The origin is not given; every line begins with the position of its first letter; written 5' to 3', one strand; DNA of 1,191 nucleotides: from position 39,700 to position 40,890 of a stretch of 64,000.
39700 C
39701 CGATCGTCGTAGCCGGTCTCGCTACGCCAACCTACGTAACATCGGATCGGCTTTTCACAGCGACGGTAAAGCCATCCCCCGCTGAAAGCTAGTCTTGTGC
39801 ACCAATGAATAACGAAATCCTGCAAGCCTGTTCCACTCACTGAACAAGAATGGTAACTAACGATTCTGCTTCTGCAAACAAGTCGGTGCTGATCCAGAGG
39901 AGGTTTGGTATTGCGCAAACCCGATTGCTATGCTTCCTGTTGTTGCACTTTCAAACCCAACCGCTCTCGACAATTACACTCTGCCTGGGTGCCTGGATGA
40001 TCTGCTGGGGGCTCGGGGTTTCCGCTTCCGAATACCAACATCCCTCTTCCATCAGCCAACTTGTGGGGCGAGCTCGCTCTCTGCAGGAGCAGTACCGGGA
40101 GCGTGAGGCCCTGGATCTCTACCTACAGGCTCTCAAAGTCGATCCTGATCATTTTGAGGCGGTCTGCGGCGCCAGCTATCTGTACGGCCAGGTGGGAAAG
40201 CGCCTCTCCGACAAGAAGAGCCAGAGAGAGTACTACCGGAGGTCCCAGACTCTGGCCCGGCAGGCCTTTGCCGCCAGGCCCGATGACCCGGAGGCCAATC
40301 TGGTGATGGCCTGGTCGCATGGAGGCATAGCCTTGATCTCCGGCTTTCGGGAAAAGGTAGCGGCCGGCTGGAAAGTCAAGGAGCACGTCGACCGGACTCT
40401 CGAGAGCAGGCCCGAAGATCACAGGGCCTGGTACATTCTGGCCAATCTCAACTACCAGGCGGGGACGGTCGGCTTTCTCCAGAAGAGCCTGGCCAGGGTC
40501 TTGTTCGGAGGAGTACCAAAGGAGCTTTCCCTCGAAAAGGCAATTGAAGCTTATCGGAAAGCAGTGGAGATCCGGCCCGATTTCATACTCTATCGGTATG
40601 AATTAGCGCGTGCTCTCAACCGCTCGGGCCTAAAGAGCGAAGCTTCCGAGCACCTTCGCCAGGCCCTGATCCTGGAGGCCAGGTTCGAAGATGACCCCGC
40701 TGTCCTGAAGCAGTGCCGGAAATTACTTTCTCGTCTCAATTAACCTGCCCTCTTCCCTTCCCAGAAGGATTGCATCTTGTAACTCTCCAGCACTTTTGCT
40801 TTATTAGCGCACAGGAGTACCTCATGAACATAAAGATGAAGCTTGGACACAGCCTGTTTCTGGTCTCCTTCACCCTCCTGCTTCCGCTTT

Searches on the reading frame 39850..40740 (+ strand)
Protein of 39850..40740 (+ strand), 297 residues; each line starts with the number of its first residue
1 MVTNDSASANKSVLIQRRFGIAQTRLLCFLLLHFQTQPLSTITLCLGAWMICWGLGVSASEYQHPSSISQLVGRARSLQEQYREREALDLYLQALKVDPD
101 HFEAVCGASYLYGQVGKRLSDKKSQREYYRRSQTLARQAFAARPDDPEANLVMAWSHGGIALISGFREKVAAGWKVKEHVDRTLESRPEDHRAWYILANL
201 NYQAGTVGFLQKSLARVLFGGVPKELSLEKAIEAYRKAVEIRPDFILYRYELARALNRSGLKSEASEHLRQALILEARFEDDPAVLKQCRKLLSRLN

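Call 4: search_protein_families(library=pfam, proteins=[window:39850-40740:+], max_evalue=0.01)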
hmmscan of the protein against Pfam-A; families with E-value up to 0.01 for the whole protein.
window:39850-40740:+ (297 aa): 14 families
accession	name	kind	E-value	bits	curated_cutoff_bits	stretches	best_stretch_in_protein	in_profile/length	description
PF13414.12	TPR_11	-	2.1e-11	43.7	26.8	1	228-258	10-40/42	TPR repeat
PF21033.3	RMD1-3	-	4.1e-11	43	26.7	1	128-291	65-228/235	Regulator of microtubule dynamics protein 1-3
PF13431.12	TPR_17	-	1.2e-09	38.1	24.4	0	234-260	1-27/34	Tetratricopeptide repeat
PF13428.12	TPR_14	-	5e-09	36.4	23.5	0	73-106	6-39/44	Tetratricopeptide repeat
PF13432.12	TPR_16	-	8.8e-09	36.1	32.7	0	180-206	20-46/65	Tetratricopeptide repeat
PF14559.12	TPR_19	-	1.3e-07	32.3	25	1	229-273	8-52/68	Tetratricopeptide repeat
PF13181.12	TPR_8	-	7.1e-07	29.3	25.7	0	228-244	17-33/34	Tetratricopeptide repeat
PF00515.34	TPR_1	-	1.2e-06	28.5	27.8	1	228-245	17-34/34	Tetratricopeptide repeat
PF14561.12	TPR_20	-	2.4e-06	28.2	25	0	230-283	6-59/90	Tetratricopeptide repeat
PF23914.1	TPR_CcmH_CycH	-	2.1e-05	24.9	42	0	228-273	66-114/158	Cytochrome c-type biogenesis protein H TPR domain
PF07719.23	TPR_2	-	2.2e-05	24.7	27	0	73-101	6-34/34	Tetratricopeptide repeat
PF24575.1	TPR_Slam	-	0.0001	23.1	35.2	1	227-267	62-102/104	Surface lipoprotein assembly modifier, N-terminal TPR repeats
PF20308.4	TPR-S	-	0.00063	20.7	27.6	0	224-248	71-93/102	Tetratricopeptide Repeats-Sensor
PF13424.12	TPR_12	-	0.0078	16.8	30.1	0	229-273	20-72/77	Tetratricopeptide repeat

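Call 40: search_solved_structures(query=window:39850-40740:+, max_evalue=0.01)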
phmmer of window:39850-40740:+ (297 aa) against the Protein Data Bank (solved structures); distinct sequences matched with E-value up to 0.01: 52.
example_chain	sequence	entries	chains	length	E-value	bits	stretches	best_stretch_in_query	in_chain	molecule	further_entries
7yeh_B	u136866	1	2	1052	2.9e-16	62.8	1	226-281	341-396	UDP-N-acetylglucosamine--peptide N-acetylglucosaminyltransferase 110 kDa subunit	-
7yea_A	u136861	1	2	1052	2.9e-16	62.8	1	226-281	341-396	UDP-N-acetylglucosamine--peptide N-acetylglucosaminyltransferase 110 kDa subunit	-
7ntf_A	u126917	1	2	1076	3.4e-16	62.6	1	226-282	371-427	Isoform 1 of UDP-N-acetylglucosamine--peptide N-acetylglucosaminyltransferase 110 kDa subu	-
1w3b_A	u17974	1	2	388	5.1e-16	62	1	226-282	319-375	UDP-N-ACETYLGLUCOSAMINE--PEPTIDE N-ACETYLGLUCOSAMINYLTRANSFERASE 110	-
6eou_A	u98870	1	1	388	6.8e-16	61.6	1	226-282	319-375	UDP-N-acetylglucosamine--peptide N-acetylglucosaminyltransferase 110 kDa subunit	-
9qhb_A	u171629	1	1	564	8e-16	61.4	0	175-280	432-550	Engineered tetratricopeptide repeat protein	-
7cc7_A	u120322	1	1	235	8.7e-12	48.2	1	119-292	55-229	Regulator of microtubule dynamics protein 3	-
8bu0_A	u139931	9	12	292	1.2e-10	44.4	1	178-281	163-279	Consensus tetratricopeptide repeat protein | Crystal structure of an 8-repeat consensus TPR superhelix with Zinc. | Monomer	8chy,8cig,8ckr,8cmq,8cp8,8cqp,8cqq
9qhc_A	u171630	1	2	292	1.3e-08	37.7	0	175-279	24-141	Engineered tetratricopeptide repeat protein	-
6b85_J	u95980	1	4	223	2.9e-07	33.3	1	213-296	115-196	TMHC4_R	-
6ibo_A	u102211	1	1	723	2.8e-06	30.1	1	226-282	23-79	UDP-N-acetylglucosamine--peptide N-acetylglucosaminyltransferase 110 kDa subunit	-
5lwv_A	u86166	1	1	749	2.8e-06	30.1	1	226-282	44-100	Host cell factor 1,UDP-N-acetylglucosamine--peptide N-acetylglucosaminyltransferase 110 kD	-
5lvv_A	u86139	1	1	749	2.8e-06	30.1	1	226-282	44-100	UDP-N-acetylglucosamine--peptide N-acetylglucosaminyltransferase 110 kDa subunit,UDP-N-ace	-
5hgv_A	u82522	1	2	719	2.8e-06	30.1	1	226-282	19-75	UDP-N-acetylglucosamine--peptide N-acetylglucosaminyltransferase 110 kDa subunit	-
5npr_A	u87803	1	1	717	2.8e-06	30.1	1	226-282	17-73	UDP-N-acetylglucosamine--peptide N-acetylglucosaminyltransferase 110 kDa subunit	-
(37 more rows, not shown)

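Call 43: search_protein_families(library=ncbifam, proteins=[window:39850-40740:+], max_evalue=0.001)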
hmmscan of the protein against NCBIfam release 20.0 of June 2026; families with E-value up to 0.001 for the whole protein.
window:39850-40740:+ (297 aa): 4 families
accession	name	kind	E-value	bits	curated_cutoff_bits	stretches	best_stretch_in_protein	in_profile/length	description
NF040959.1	MamA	equivalog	9.4e-07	28.5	200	1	227-276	154-203/204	magnetosome protein MamA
TIGR02917.1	PEP_TPR_lipo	equivalog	7.4e-06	24.1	312.2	0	229-272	854-897/899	XrtA/PEP-CTERM system TPR-repeat protein PrsT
NF033920.0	C39_PA2778_fam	equivalog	0.00016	21.1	150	0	199-275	176-253/255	PA2778 family cysteine peptidase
TIGR02521.1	type_IV_pilW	equivalog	0.00065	19.3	154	0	82-135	45-94/234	type IV pilus biogenesis/stability protein PilW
